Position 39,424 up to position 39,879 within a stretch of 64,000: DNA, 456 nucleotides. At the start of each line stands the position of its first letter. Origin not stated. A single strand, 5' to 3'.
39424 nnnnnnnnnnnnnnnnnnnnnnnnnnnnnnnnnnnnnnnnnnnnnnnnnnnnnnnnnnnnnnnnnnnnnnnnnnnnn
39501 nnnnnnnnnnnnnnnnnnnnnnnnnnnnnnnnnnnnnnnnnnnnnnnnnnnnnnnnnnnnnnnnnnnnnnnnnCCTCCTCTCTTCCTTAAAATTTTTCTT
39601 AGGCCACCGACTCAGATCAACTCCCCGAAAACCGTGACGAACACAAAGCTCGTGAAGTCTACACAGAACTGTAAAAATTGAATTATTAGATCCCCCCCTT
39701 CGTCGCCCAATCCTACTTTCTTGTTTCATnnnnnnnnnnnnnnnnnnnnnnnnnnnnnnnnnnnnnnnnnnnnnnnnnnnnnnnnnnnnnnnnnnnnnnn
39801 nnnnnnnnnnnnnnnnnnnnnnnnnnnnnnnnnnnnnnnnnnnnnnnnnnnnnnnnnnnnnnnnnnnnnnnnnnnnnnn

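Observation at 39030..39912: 870-bp ORF-free, strand-asymmetric (C+T-rich top strand) region upstream of recA: candidate large non-coding RNA or decayed element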

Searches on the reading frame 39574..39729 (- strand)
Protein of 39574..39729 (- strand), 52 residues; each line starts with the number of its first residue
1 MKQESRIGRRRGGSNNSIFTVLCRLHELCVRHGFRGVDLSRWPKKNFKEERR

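Call 53: search_protein_families(library=pfam, max_evalue=1, proteins=[window:39574-39729:-])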
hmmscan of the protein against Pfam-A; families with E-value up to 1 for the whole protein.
seq(52 aa): 0 families

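Call 54: search_protein_families(library=ncbifam, max_evalue=1, proteins=[window:39574-39729:-])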
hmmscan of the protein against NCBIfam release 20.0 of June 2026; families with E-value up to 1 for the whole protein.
seq(52 aa): 0 families

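Call 60: search_protein_families(library=padloc, max_evalue=1, proteins=[window:39574-39729:-])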
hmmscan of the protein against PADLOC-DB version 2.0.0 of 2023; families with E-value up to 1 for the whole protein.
seq(52 aa): 0 families

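Call 69: search_protein_representatives(protein=window:39574-39729:-)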
Query: 52 residues. Proteins with E-value up to 0.001 (for the whole library): 3; up to 1e-10: 1; up to 1e-30: 0. The best 3 are listed.
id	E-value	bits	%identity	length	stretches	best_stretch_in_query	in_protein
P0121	6.1e-29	113.4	100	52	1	1-52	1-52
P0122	1.3e-06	43.8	-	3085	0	-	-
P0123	1.0e-05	41.0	47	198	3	6-29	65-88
